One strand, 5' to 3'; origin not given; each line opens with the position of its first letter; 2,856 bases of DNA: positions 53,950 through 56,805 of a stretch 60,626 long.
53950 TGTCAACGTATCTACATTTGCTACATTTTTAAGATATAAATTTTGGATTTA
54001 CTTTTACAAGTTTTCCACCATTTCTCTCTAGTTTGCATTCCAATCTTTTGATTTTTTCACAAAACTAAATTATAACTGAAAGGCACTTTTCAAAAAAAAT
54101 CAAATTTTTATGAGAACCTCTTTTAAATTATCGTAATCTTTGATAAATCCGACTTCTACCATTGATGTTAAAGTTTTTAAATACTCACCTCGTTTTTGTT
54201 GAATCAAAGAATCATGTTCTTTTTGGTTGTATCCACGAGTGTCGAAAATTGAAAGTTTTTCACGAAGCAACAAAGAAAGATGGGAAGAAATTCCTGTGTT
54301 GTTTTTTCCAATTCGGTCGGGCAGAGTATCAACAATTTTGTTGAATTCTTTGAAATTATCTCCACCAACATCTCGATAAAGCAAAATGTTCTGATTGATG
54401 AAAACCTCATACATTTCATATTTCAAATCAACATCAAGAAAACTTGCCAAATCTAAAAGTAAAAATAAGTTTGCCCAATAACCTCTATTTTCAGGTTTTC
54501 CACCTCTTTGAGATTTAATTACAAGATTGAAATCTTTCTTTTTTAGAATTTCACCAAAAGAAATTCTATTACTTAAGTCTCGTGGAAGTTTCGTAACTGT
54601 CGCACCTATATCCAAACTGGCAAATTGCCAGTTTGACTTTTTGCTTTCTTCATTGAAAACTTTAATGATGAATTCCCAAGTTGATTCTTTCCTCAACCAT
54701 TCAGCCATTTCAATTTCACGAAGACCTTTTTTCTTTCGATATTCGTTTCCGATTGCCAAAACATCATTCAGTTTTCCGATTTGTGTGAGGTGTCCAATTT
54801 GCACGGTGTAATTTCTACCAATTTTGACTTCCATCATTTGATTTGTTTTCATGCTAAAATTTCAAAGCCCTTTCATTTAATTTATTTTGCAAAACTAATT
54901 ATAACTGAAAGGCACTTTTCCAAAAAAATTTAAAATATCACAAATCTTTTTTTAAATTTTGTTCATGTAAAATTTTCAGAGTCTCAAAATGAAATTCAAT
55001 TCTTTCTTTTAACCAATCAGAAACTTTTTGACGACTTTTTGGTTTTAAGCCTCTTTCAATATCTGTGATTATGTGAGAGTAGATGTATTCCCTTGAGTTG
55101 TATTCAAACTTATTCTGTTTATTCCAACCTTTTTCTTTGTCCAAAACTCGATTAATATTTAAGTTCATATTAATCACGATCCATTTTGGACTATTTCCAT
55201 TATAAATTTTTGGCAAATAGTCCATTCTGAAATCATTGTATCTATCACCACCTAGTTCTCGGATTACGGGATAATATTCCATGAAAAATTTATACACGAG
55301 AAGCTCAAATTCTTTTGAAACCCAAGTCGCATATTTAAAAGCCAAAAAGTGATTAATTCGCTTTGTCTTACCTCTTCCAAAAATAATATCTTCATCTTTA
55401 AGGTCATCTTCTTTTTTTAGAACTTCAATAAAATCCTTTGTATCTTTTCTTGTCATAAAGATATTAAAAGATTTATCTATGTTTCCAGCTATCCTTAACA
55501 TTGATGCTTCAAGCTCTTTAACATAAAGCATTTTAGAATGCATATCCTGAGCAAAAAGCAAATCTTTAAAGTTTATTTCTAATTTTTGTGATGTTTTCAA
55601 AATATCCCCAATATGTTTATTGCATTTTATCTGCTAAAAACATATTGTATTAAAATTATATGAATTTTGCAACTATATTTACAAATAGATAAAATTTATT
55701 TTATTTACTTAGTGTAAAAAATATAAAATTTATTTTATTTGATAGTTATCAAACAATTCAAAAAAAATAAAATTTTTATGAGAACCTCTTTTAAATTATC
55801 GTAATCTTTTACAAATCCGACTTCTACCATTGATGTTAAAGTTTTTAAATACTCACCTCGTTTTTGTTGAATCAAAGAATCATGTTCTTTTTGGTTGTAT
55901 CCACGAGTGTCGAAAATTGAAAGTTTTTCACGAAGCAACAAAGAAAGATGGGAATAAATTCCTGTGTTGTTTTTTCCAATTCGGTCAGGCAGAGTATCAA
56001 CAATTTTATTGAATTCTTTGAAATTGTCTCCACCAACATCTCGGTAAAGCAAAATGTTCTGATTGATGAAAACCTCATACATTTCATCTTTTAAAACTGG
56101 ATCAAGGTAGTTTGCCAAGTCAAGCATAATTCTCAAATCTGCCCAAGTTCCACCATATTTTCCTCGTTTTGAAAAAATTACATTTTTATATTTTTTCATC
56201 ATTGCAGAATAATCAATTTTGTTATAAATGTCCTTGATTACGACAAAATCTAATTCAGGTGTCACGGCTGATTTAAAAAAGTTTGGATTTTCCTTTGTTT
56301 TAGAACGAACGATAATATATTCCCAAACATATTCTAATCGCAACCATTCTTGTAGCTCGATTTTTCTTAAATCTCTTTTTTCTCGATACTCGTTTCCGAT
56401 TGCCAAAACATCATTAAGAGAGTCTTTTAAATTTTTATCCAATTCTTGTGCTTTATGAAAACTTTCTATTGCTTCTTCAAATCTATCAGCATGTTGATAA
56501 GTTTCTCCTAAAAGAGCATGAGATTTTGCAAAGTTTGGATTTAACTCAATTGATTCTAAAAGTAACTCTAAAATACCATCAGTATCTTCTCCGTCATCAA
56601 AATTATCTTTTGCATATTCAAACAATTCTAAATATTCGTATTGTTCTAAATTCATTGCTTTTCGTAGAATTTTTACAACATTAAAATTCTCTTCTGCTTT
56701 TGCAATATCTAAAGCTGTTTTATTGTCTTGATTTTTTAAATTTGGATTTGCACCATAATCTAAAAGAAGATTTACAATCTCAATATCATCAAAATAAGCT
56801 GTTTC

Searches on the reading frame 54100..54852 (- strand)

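Call 40: search_protein_families(library=pfam, proteins=[window:54100-54852:-], max_evalue=0.001)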
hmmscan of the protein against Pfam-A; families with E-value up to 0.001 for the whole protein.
window:54100-54852:- (250 aa): 1 family
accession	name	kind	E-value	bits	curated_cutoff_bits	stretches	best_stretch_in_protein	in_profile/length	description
PF04383.19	KilA-N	-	7.9e-05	22.9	23.8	1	48-151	33-101/107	KilA-N domain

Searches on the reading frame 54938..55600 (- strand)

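Call 40: search_protein_families(library=pfam, proteins=[window:54938-55600:-], max_evalue=0.001)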
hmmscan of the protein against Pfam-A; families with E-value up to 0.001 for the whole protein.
window:54938-55600:- (220 aa): 1 family
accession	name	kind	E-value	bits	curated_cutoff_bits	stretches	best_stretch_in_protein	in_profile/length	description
PF04383.19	KilA-N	-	2.5e-05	24.5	23.8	1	33-110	22-105/107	KilA-N domain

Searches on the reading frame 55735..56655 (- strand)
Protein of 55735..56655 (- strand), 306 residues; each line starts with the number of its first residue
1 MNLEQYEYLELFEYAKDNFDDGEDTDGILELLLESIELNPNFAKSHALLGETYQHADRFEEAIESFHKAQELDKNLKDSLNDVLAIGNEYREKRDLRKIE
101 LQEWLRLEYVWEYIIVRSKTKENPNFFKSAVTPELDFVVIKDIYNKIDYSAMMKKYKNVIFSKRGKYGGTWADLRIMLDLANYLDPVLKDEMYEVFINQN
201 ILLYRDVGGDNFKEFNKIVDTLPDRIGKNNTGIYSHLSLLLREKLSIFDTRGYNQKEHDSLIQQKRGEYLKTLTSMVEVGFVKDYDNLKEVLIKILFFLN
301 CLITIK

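Call 40: search_protein_families(library=pfam, proteins=[window:55735-56655:-], max_evalue=0.001)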
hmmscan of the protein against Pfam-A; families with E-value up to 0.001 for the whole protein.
window:55735-56655:- (306 aa): 7 families
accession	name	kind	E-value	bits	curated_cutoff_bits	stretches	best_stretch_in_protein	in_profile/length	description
PF00515.34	TPR_1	-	4.9e-07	29.7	27.8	1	43-75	1-33/34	Tetratricopeptide repeat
PF13431.12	TPR_17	-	2.6e-06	27.7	24.4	1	31-64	1-34/34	Tetratricopeptide repeat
PF07719.23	TPR_2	-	3.7e-06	27.1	27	1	43-75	1-33/34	Tetratricopeptide repeat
PF04383.19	KilA-N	-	8.6e-05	22.8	23.8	1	101-196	34-101/107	KilA-N domain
PF13414.12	TPR_11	-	0.00012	22.1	26.8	0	30-54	15-39/42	TPR repeat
PF13181.12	TPR_8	-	0.00016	22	25.7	0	43-75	1-33/34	Tetratricopeptide repeat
PF13424.12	TPR_12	-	0.0009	19.8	30.1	0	48-80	8-42/77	Tetratricopeptide repeat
